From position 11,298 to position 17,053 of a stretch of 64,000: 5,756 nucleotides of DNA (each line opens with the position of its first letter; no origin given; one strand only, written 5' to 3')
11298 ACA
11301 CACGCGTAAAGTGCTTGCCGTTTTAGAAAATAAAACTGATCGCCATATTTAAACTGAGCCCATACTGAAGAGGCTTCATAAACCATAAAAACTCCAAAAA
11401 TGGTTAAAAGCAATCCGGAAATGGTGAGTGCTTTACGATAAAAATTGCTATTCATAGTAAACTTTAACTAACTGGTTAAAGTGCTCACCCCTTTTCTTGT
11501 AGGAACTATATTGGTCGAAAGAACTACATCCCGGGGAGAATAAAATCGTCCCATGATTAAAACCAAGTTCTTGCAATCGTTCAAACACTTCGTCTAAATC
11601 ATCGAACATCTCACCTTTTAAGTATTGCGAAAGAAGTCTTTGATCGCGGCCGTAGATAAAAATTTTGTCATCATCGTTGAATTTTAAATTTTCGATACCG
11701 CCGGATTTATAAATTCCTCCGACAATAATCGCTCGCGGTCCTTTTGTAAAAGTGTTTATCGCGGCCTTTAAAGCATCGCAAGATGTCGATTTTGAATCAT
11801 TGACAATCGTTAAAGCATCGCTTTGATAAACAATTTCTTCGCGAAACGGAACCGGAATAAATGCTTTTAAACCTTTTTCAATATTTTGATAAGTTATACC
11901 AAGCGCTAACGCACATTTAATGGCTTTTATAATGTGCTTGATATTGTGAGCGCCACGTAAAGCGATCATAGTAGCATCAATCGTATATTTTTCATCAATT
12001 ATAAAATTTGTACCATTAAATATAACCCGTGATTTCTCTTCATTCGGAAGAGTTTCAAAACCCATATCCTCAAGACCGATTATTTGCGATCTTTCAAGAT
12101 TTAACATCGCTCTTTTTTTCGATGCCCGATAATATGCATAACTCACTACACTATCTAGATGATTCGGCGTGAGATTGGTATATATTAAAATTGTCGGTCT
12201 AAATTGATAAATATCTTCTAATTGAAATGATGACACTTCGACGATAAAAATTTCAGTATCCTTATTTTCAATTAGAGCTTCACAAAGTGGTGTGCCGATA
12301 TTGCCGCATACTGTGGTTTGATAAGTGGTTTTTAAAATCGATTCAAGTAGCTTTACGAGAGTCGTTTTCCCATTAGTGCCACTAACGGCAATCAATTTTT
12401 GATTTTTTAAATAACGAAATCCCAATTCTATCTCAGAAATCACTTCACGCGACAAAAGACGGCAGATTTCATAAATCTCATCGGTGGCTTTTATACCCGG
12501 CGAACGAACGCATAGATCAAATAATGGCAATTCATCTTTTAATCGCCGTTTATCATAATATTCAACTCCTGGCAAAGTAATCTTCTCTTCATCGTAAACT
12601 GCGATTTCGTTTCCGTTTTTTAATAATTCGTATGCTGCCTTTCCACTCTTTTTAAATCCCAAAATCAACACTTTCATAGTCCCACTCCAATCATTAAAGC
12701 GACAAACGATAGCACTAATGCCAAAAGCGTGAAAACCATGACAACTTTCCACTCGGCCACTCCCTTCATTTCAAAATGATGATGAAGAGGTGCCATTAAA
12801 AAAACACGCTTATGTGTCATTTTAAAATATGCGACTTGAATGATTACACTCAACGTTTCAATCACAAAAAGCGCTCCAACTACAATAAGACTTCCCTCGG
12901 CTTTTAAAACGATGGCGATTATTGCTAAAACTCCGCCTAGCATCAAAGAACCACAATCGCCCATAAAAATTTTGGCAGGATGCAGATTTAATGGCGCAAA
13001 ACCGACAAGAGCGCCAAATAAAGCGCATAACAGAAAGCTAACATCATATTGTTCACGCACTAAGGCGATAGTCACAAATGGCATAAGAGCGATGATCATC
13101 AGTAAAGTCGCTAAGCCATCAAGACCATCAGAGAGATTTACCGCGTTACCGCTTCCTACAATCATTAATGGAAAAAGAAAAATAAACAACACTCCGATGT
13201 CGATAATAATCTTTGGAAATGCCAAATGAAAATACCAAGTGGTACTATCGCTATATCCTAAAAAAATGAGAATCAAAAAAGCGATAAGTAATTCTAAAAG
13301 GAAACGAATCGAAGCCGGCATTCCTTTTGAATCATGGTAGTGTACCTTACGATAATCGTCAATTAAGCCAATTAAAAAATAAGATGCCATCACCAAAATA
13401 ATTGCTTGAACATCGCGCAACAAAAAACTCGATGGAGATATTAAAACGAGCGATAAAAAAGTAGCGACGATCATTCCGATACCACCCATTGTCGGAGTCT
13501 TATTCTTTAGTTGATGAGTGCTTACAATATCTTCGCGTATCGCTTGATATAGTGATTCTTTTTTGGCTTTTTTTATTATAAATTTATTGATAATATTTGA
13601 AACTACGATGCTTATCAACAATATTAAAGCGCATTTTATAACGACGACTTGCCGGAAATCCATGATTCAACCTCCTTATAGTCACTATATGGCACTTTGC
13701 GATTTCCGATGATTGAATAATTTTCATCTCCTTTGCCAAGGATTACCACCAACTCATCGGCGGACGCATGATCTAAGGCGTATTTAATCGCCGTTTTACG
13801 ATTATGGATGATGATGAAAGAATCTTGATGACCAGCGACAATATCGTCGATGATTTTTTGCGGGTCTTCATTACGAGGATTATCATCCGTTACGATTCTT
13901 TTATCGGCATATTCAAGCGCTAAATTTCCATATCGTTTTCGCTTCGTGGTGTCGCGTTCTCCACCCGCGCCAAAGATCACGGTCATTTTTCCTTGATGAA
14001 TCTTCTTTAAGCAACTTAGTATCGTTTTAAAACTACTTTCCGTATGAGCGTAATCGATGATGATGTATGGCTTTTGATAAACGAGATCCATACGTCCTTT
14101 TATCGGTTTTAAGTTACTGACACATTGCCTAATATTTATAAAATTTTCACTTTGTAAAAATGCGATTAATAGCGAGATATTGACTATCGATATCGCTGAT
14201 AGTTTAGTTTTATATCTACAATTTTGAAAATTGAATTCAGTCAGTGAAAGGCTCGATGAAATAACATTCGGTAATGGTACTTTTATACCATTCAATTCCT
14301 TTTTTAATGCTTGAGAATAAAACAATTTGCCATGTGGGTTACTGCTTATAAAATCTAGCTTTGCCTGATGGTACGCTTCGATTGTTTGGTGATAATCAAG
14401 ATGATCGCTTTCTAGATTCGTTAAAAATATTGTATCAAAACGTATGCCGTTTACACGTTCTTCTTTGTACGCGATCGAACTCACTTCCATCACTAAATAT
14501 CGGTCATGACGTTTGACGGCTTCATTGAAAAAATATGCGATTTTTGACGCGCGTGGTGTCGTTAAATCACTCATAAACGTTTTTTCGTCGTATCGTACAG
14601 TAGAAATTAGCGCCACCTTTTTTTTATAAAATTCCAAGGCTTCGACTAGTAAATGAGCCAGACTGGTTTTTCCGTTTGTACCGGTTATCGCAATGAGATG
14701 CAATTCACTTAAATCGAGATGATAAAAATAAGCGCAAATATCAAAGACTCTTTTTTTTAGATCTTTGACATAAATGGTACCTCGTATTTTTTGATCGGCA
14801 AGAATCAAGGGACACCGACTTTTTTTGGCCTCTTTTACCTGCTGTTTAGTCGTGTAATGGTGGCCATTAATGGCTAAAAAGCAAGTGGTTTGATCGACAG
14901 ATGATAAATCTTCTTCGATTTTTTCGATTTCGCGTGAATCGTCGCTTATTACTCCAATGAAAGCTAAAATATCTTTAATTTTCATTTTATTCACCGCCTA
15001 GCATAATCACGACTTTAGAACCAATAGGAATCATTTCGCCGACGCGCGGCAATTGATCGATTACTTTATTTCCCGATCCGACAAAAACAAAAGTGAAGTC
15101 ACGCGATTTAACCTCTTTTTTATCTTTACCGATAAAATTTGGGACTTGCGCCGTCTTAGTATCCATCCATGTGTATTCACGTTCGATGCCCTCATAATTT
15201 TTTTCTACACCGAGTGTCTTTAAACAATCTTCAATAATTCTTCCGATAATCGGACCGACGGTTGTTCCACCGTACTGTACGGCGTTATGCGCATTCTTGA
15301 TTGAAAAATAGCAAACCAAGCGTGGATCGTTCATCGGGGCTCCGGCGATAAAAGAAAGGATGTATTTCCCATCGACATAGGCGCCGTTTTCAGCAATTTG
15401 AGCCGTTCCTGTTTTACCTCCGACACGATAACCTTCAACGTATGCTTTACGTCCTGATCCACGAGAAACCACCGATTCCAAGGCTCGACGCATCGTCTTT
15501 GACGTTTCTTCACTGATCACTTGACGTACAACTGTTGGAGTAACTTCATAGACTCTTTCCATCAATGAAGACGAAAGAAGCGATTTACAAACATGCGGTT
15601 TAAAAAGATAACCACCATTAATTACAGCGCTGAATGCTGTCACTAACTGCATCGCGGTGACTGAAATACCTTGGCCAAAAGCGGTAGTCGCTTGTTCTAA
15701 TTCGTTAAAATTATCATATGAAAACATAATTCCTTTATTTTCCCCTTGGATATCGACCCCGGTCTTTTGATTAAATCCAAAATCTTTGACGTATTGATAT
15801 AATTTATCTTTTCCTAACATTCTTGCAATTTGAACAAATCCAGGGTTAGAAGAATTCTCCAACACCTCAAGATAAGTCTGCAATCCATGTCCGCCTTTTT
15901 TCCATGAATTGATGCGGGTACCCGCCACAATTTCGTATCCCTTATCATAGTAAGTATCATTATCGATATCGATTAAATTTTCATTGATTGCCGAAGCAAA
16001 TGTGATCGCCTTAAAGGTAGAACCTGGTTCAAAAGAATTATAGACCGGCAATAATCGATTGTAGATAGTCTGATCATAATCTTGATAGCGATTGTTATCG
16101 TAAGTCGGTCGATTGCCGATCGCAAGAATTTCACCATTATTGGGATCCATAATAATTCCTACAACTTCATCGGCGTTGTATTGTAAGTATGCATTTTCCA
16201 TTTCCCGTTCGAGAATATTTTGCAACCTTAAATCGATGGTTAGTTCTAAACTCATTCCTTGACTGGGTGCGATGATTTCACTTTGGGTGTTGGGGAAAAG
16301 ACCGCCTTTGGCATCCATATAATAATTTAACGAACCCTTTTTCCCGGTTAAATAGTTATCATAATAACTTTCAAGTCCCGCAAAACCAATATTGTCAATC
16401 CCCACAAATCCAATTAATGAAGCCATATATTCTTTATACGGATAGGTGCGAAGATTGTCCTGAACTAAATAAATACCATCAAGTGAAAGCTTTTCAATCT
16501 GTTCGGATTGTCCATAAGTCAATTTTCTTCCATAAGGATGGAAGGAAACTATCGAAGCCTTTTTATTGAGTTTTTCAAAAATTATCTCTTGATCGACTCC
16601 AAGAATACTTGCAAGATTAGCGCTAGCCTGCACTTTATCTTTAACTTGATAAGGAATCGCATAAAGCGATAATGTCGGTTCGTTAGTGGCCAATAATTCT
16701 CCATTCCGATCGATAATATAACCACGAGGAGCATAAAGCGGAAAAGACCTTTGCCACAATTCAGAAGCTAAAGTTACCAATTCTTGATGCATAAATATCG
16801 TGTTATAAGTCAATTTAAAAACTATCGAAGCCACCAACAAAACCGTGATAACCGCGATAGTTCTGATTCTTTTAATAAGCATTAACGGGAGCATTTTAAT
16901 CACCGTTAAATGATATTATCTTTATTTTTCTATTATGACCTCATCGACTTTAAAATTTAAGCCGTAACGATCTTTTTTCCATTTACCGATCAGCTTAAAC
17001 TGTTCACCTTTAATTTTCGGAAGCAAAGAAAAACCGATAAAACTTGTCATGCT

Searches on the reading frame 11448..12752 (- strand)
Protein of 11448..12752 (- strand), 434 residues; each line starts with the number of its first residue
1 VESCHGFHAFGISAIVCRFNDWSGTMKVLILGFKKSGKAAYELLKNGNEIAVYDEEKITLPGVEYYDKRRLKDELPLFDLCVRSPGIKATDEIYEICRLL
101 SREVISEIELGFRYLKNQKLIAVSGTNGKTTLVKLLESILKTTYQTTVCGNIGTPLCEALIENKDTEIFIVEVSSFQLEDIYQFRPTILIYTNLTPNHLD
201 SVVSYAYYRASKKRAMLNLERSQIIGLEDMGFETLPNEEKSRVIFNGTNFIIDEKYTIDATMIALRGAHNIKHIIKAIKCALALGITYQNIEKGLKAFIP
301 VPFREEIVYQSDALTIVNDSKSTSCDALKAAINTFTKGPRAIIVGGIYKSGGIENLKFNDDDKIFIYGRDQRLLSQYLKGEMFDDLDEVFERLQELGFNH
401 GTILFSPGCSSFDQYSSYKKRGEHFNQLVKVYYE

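Call 59: search_protein_families(library=pfam, proteins=[window:11448-12752:-], max_evalue=0.00001)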
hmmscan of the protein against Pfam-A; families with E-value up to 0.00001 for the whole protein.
window:11448-12752:- (434 aa): 1 family
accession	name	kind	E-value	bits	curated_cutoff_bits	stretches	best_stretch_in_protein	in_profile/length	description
PF08245.18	Mur_ligase_M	-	2.7e-15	57.3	24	1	123-248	1-147/200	Mur ligase middle domain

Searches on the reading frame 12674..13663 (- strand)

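Call 59: search_protein_families(library=pfam, proteins=[window:12674-13663:-], max_evalue=0.00001)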
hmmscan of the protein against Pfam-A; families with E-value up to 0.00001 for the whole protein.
window:12674-13663:- (329 aa): 1 family
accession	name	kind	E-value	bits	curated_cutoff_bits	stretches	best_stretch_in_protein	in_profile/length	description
PF00953.26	Glycos_transf_4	-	7e-35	120.8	27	1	87-253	3-159/160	Glycosyl transferase family 4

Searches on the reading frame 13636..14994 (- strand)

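Call 59: search_protein_families(library=pfam, proteins=[window:13636-14994:-], max_evalue=0.00001)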
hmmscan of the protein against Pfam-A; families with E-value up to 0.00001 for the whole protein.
window:13636-14994:- (452 aa): 2 families
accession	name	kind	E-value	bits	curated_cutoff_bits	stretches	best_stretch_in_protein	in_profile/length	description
PF02875.26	Mur_ligase_C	-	6.7e-27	95.3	28.4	1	300-422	1-127/127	Mur ligase, glutamate ligase domain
PF08245.18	Mur_ligase_M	-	8e-27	94.9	24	1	103-226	1-121/200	Mur ligase middle domain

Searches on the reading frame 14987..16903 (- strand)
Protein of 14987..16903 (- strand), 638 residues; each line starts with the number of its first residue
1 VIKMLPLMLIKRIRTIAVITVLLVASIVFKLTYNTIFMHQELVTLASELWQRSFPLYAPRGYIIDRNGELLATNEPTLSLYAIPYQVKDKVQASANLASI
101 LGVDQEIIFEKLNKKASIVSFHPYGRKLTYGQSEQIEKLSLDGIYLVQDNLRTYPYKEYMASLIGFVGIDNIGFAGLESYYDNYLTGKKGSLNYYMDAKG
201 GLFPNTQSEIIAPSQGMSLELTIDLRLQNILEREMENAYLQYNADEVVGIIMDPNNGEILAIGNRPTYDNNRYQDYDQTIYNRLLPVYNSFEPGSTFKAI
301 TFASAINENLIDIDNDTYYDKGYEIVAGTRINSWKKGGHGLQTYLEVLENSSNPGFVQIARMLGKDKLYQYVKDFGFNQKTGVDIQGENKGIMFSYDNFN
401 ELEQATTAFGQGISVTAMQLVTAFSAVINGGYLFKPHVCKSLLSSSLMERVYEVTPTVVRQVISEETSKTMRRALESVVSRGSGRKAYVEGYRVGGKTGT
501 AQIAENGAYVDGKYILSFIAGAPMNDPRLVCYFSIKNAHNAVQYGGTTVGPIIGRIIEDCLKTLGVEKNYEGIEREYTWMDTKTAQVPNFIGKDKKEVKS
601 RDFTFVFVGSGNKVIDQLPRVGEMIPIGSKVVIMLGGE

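Call 59: search_protein_families(library=pfam, proteins=[window:14987-16903:-], max_evalue=0.00001)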
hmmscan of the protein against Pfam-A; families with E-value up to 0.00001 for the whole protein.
window:14987-16903:- (638 aa): 2 families
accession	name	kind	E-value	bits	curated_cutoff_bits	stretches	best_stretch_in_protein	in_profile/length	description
PF00905.27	Transpeptidase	-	1.5e-74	251.3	22.1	1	250-558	4-299/299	Penicillin binding protein transpeptidase domain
PF03717.20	PBP_dimer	-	1.4e-25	91.2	24.4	1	56-202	2-175/180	Penicillin-binding Protein dimerisation domain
